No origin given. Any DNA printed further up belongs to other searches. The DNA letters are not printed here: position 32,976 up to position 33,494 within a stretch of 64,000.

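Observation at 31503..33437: GspE/PilB-like protein with all catalytic motifs degenerate, an MshEN-like N-domain and an extra N-terminal Cys cluster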

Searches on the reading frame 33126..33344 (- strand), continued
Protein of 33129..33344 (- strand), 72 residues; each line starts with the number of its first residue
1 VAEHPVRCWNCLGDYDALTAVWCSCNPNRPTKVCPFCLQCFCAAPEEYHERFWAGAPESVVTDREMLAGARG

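Call 53: search_protein_families(library=ncbifam, proteins=[P0177, P0193, P0202, P0203, P0223, P0252, P0189, P0172], max_evalue=0.01)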
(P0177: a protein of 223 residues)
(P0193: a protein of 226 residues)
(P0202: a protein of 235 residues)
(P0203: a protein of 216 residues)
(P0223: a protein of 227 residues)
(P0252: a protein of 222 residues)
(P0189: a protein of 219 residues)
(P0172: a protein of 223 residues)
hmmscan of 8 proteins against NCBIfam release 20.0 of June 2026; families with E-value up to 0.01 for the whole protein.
P0177 (223 aa): 5 families
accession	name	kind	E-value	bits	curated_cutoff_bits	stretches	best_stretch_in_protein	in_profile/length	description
NF012033.0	PRK15489.1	equivalog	8.3e-18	63.9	537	1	64-213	484-629/703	glycosyl transferase family protein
NF053729.1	c-di-GMP_motif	domain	3e-16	58.9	38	1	72-124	1-53/53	cyclic di-GMP-binding domain-containing protein, MshE-related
NF008411.1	PRK11234.1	equivalog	1.3e-13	50.2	1170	1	66-208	475-614/723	cyclic di-3',5'-guanylate-activated glycosyltransferase NfrB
TIGR02538.1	type_IV_pilB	equivalog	3.9e-09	35.7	675.65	1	72-211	1-136/564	type IV-A pilus assembly ATPase PilB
TIGR03029.1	EpsG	equivalog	8.2e-07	28.4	313.8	1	72-144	4-76/274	chain length determinant protein tyrosine kinase EpsG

P0193 (226 aa): 5 families
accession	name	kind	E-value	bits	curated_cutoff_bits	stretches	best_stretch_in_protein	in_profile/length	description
NF053729.1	c-di-GMP_motif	domain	1.9e-13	50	38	1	75-127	1-53/53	cyclic di-GMP-binding domain-containing protein, MshE-related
NF012033.0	PRK15489.1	equivalog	1e-08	33.9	537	1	73-191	490-607/703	glycosyl transferase family protein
NF008411.1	PRK11234.1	equivalog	2.1e-08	33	1170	1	71-163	479-570/723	cyclic di-3',5'-guanylate-activated glycosyltransferase NfrB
TIGR02538.1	type_IV_pilB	equivalog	2.8e-06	26.2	675.65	1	75-185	1-107/564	type IV-A pilus assembly ATPase PilB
TIGR03029.1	EpsG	equivalog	0.00071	18.8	313.8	1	73-145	2-74/274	chain length determinant protein tyrosine kinase EpsG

P0202 (235 aa): 5 families
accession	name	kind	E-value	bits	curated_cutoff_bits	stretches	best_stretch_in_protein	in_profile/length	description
NF053729.1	c-di-GMP_motif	domain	9.1e-15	54.2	38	1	76-126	1-51/53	cyclic di-GMP-binding domain-containing protein, MshE-related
NF012033.0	PRK15489.1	equivalog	4.1e-12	45.1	537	1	55-219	473-631/703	glycosyl transferase family protein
NF008411.1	PRK11234.1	equivalog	5.9e-12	44.8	1170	1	70-164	477-570/723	cyclic di-3',5'-guanylate-activated glycosyltransferase NfrB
TIGR02538.1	type_IV_pilB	equivalog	4.6e-06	25.5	675.65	1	76-231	1-152/564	type IV-A pilus assembly ATPase PilB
TIGR03029.1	EpsG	equivalog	0.00025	20.3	313.8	1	74-128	2-56/274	chain length determinant protein tyrosine kinase EpsG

P0203 (216 aa): 5 families
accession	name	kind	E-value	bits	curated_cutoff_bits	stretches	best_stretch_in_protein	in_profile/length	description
NF053729.1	c-di-GMP_motif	domain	6e-15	54.8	38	1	74-126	1-53/53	cyclic di-GMP-binding domain-containing protein, MshE-related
NF012033.0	PRK15489.1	equivalog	1.9e-12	46.2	537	1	64-210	482-624/703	glycosyl transferase family protein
TIGR02538.1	type_IV_pilB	equivalog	1.2e-09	37.4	675.65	1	75-210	2-133/564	type IV-A pilus assembly ATPase PilB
NF008411.1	PRK11234.1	equivalog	9.4e-08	30.9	1170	1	73-186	482-593/723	cyclic di-3',5'-guanylate-activated glycosyltransferase NfrB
TIGR03029.1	EpsG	equivalog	8.6e-05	21.8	313.8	1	74-143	4-73/274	chain length determinant protein tyrosine kinase EpsG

P0223 (227 aa): 5 families
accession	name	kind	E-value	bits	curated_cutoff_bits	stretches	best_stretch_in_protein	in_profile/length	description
NF053729.1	c-di-GMP_motif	domain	4.2e-15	55.3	38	1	76-128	1-53/53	cyclic di-GMP-binding domain-containing protein, MshE-related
NF012033.0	PRK15489.1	equivalog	1.2e-09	37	537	1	67-192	483-607/703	glycosyl transferase family protein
NF008411.1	PRK11234.1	equivalog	3.5e-09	35.6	1170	1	75-163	482-569/723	cyclic di-3',5'-guanylate-activated glycosyltransferase NfrB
TIGR03029.1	EpsG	equivalog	9.1e-06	25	313.8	1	74-147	2-75/274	chain length determinant protein tyrosine kinase EpsG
TIGR02538.1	type_IV_pilB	equivalog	4.9e-05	22.1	675.65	1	76-164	1-89/564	type IV-A pilus assembly ATPase PilB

P0252 (222 aa): 5 families
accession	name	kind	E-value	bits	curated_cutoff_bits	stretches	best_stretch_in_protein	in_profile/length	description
NF053729.1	c-di-GMP_motif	domain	1.6e-12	47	38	1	75-127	1-53/53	cyclic di-GMP-binding domain-containing protein, MshE-related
NF012033.0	PRK15489.1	equivalog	1.4e-10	40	537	1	71-171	488-587/703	glycosyl transferase family protein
NF008411.1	PRK11234.1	equivalog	3.6e-10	38.9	1170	1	69-162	477-569/723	cyclic di-3',5'-guanylate-activated glycosyltransferase NfrB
TIGR02538.1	type_IV_pilB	equivalog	1e-05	24.4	675.65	1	75-209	1-131/564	type IV-A pilus assembly ATPase PilB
TIGR03029.1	EpsG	equivalog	0.0002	20.7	313.8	1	74-146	3-75/274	chain length determinant protein tyrosine kinase EpsG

P0189 (219 aa): 5 families
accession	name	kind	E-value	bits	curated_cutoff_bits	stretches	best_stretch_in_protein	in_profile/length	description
NF053729.1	c-di-GMP_motif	domain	3.7e-13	49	38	1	72-124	1-53/53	cyclic di-GMP-binding domain-containing protein, MshE-related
NF012033.0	PRK15489.1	equivalog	1.1e-10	40.4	537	1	66-162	486-581/703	glycosyl transferase family protein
NF008411.1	PRK11234.1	equivalog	2.6e-09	36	1170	1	59-160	470-570/723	cyclic di-3',5'-guanylate-activated glycosyltransferase NfrB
TIGR02538.1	type_IV_pilB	equivalog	4.1e-05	22.4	675.65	1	73-187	2-112/564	type IV-A pilus assembly ATPase PilB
TIGR03029.1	EpsG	equivalog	0.0037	16.5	313.8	1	70-150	2-78/274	chain length determinant protein tyrosine kinase EpsG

P0172 (223 aa): 79 families (the best 25 are shown)
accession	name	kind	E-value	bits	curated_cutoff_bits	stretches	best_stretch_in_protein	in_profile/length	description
NF007135.0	PRK09581.1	equivalog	2e-17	63.1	474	1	96-201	5-108/457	PleD family two-component system response regulator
TIGR02154.1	PhoB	equivalog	6.8e-17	61.5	296.2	1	95-205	4-112/226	phosphate regulon transcriptional regulator PhoB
NF045944.1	ResRegRpaBCyano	equivalog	3.7e-15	55.9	330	1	97-206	1-105/229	response regulator transcription factor RpaB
NF047465.1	hybrid_HK_LvrA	exception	1.8e-13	49.4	1200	1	92-205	466-576/819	hybrid histidine kinase/response regulator LvrA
NF046026.1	HisKinCckACaul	equivalog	1.9e-13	49.4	1000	1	86-207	551-670/678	cell cycle histidine kinase CckA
NF007969.0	PRK10693.1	equivalog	6e-13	48.5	329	1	96-215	10-126/337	two-component system response regulator RssB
NF045717.1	DVU0259_DivK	exception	9.3e-13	48.4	160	1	96-203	5-106/117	DVU0259 family response regulator domain-containing protein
NF011874.0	PRK15347.1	equivalog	1.9e-12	46.1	852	1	64-207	662-804/921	two component system sensor kinase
NF012227.0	AdeR_RR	equivalog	4e-12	46.1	340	1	93-204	11-117/239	efflux system response regulator transcription factor AdeR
NF040534.1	resp_reg_YycF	equivalog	8.4e-12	44.8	340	1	96-205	3-107/231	response regulator YycF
NF051870.1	NAssimRespRegNtrX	equivalog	9.6e-12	44.5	600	1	96-202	4-108/452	nitrogen assimilation response regulator NtrX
NF045505.1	RR_RssB_Pseudo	equivalog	1.1e-11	44.5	700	1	96-200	8-108/394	two-component system response regulator RssB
NF041733.1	resp_reg_CseB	equivalog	1.4e-11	44.2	350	1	96-200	3-102/228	two-component system response regulator CseB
NF041866.1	EpsW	equivalog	1.9e-11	43.7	200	1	92-208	4-120/131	exopolysaccharide biosynthesis response regulator EpsW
NF008469.0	PRK11361.1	equivalog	1.9e-11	43.3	714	1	96-206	7-113/461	acetoacetate metabolism transcriptional regulator AtoC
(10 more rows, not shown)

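Call 56: find_homologous_proteins(query=A3, max_evalue=0.00001)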
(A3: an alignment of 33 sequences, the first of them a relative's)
Query A3 (33 sequences) (223 aa, profile of the alignment): 194 proteins with E <= 0.00001 among 3944 candidates; the best 120 are listed.
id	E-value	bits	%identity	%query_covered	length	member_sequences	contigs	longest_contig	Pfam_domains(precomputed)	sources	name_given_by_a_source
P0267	2.4e-81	291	44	91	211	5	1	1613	PF00072.31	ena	-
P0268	1.5e-79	285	43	94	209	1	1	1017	PF00072.31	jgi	-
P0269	1.8e-78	281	45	91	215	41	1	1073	PF00072.31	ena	-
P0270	2.9e-78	281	44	91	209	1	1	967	PF00072.31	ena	-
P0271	4.9e-78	280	45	94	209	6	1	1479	PF00072.31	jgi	jgi:CheY-like chemotaxis protein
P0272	2.0e-77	278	43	91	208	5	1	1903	PF00072.31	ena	-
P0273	2.2e-77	278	46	91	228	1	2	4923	PF00072.31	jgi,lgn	-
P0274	3.6e-77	277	43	91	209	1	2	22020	PF00072.31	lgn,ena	-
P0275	4.4e-77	277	41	96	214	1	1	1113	PF00072.31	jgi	jgi:CheY-like chemotaxis protein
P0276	4.5e-77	277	44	96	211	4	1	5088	PF00072.31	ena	-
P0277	6.3e-77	276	44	94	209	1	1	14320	PF00072.31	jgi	jgi:CheY-like chemotaxis protein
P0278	7.1e-77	276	43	91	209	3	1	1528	PF00072.31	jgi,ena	-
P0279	1.6e-76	275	46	92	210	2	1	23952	PF00072.31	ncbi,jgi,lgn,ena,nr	ncbi:MAG: response regulator [Acidobacteria bacterium]|nr:response regulator [Acidobacteriota bacter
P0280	2.1e-76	275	45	91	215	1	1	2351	PF00072.31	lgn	-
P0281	4.2e-76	274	44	91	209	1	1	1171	PF00072.31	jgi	-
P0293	6.2e-75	270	43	93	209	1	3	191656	PF00072.31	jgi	jgi:CheY-like chemotaxis protein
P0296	2.8e-74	268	41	93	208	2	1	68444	PF00072.31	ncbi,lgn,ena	-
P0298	7.5e-74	266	45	92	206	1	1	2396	PF00072.31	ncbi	-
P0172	2.1e-72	262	100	100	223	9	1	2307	PF00072.31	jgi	jgi:CheY-like chemotaxis protein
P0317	1.4e-69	252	39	95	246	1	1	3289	PF00072.31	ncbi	-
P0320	3.6e-69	251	78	98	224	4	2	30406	PF00072.31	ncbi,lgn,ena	-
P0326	2.7e-68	248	68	91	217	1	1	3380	PF00072.31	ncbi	-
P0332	5.4e-67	244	65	91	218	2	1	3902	PF00072.31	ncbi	-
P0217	4.9e-64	234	42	89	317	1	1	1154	PF00072.31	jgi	jgi:CheY-like chemotaxis protein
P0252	2.3e-40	157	31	33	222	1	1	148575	PF05157.21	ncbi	-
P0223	1.2e-38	151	29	28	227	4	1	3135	-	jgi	-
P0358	1.1e-33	135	36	32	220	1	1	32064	PF05157.21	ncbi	-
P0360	2.1e-33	134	48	30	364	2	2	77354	PF05157.21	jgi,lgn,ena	-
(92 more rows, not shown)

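Call 57: find_encoding_contigs(protein=P0293, flank=7000, max_places=1)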
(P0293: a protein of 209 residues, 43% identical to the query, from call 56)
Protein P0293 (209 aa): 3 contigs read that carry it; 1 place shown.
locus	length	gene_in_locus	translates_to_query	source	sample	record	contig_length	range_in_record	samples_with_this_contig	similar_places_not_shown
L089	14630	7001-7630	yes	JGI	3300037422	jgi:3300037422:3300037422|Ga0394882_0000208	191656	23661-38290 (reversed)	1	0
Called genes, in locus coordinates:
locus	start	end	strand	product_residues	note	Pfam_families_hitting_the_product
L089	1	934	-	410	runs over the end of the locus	PF00108:Thiolase_N, PF02803:Thiolase_C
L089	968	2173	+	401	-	PF26686:DUF8575 (weak)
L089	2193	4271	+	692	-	-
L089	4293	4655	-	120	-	PF00072:Response_reg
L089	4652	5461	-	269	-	PF00512:HisKA, PF02518:HATPase_c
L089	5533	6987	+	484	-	PF00474:SSF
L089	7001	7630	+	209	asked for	PF00072:Response_reg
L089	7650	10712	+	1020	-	PF00989:PAS, PF08448:PAS_4, PF13185:GAF_2, PF00989:PAS, PF08448:PAS_4, PF13188:PAS_8, PF00512:HisKA, PF02518:HATPase_c, +7 more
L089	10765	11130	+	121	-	PF00072:Response_reg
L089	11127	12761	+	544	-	PF01627:Hpt, PF00072:Response_reg, PF00990:GGDEF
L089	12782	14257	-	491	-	PF00070:Pyr_redox (faint), PF00743:FMO-like, PF01266:DAO (faint), PF07992:Pyr_redox_2, PF13434:Lys_Orn_oxgnase (faint), PF13450:NAD_binding_8, PF13738:Pyr_redox_3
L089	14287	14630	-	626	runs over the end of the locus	PF13360:PQQ_2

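Call 58: find_encoding_contigs(protein=P0296, flank=7000, max_places=1)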
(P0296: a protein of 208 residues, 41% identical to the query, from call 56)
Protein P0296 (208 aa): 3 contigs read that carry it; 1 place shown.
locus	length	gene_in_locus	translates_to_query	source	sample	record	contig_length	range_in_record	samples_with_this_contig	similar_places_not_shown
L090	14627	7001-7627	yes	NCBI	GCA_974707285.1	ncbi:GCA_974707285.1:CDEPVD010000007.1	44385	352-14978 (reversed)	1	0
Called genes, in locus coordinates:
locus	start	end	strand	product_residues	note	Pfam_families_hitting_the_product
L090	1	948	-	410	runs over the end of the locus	PF00108:Thiolase_N, PF02803:Thiolase_C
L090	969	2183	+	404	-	PF26686:DUF8575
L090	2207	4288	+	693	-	-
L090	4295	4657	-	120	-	PF00072:Response_reg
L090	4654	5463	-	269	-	PF00512:HisKA, PF02518:HATPase_c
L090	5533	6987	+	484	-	PF00474:SSF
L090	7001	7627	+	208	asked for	PF00072:Response_reg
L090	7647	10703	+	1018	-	PF00989:PAS, PF08448:PAS_4, PF13426:PAS_9, PF00989:PAS, PF08448:PAS_4, PF13185:GAF_2, PF00989:PAS, PF13188:PAS_8, +9 more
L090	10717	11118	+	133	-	PF00072:Response_reg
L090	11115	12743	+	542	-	PF01627:Hpt (weak), PF00072:Response_reg, PF00990:GGDEF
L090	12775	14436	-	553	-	PF03130:HEAT_PBS (faint), PF13513:HEAT_EZ (faint), PF02985:HEAT (faint), PF13646:HEAT_2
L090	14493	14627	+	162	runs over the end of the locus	?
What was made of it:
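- Module-REC genes lie in a hybrid-kinase / Hpt-REC-GGDEF cluster (calls 57, 58).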

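Call 59: find_encoding_contigs(protein=P0252, flank=7000, max_places=1)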
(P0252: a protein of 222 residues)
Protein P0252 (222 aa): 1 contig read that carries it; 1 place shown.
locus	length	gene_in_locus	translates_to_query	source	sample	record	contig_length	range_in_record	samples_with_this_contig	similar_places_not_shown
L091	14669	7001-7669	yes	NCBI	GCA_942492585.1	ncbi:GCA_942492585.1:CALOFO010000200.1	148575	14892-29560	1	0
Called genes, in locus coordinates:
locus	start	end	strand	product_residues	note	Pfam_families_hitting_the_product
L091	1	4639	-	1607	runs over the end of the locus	-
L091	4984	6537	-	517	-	PF28550:DUF8436 (weak), PF01266:DAO (faint), PF03486:HI0933_like (faint), PF07992:Pyr_redox_2 (weak), PF21688:FAD-depend_C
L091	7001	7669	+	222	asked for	PF05157:MshEN (faint)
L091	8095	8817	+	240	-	PF13529:Peptidase_C39_2 (faint)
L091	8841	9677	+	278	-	-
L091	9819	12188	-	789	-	PF00270:DEAD, PF04851:ResIII, PF00271:Helicase_C, PF22982:WHD_HRQ1, PF09369:MZB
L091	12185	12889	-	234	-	PF21300:LbR_Ice_bind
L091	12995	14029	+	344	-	PF13103:TonB_2, PF03544:TonB_C (faint)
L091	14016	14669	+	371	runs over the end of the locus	-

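Call 65: list_cluster_members(proteins=[P0279, P0296, P0252, P0358, P0317, P0298, P0326, P0332, P0320, P0360])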
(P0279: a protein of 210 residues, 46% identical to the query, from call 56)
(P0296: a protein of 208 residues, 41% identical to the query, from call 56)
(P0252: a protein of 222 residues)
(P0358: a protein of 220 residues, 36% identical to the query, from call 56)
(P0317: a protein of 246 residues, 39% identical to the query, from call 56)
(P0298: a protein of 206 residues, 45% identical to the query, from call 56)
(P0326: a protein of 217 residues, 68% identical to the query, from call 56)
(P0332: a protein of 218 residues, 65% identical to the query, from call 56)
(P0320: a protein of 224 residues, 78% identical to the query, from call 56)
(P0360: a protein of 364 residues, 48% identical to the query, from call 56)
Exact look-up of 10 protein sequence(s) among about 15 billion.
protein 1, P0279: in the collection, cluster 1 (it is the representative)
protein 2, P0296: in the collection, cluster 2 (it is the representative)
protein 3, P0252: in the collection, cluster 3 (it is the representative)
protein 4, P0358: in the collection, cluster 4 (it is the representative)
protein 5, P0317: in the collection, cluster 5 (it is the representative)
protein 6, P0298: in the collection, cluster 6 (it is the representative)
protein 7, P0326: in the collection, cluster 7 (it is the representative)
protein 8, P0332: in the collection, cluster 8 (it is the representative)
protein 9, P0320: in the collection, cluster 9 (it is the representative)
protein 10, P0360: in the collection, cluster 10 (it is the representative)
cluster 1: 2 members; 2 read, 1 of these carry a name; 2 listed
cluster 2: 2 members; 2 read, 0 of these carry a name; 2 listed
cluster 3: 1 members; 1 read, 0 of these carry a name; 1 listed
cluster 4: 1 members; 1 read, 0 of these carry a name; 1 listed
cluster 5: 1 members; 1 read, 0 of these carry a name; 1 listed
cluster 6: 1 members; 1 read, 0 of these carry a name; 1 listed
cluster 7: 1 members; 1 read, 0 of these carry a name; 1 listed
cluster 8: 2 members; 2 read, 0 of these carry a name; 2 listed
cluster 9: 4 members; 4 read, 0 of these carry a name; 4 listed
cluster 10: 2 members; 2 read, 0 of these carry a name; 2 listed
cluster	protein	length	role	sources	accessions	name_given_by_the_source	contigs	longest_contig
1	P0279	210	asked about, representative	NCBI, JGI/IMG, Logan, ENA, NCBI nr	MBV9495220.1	MAG: response regulator [Acidobacteria bacterium] | response regulator [Acidobacteriota bacterium]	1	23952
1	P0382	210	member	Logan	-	-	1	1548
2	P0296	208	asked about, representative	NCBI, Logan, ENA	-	-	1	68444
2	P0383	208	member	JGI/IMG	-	-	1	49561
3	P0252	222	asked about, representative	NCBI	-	-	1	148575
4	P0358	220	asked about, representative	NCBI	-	-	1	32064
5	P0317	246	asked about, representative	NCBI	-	-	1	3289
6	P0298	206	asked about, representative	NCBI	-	-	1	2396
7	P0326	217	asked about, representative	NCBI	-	-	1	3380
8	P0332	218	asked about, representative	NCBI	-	-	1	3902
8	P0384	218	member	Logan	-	-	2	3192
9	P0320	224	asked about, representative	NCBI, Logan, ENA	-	-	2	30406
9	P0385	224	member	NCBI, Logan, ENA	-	-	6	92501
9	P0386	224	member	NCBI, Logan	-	-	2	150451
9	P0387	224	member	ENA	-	-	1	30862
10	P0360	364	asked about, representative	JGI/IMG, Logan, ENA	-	-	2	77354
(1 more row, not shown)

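Call 74: search_protein_families(library=pfam, alignment_id=A4, max_evalue=0.0001)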
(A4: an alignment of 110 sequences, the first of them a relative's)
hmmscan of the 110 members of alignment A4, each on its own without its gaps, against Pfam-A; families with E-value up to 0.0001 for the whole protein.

A. member 1, P0107 (416 aa): 1 family
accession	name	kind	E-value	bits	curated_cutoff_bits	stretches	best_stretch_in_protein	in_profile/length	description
PF00072.30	Response_reg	-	4.1e-11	43.5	30.2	1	300-408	6-110/111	Response regulator receiver domain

B. families by the number of members that match (of 110 scanned): 10 families
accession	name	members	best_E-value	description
PF00072.30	Response_reg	52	6.4e-42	Response regulator receiver domain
PF00437.27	T2SSE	31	1.5e-70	Type II/IV secretion system protein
PF05157.20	MshEN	31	2.1e-12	MshEN domain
PF00291.31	PALP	2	1.5e-46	Pyridoxal-phosphate dependent enzyme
PF00990.26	GGDEF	2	1.7e-33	Diguanylate cyclase, GGDEF domain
PF23198.2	PDE8A_N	2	4.1e-06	PDE8A-like, N-terminal domain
PF00563.25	EAL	1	3.9e-61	EAL domain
PF13646.12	HEAT_2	1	9.8e-07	HEAT repeats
PF05887.16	Trypan_PARP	1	2.8e-05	Procyclic acidic repetitive protein (PARP)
PF13493.11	DUF4118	1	8.8e-05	Domain of unknown function (DUF4118)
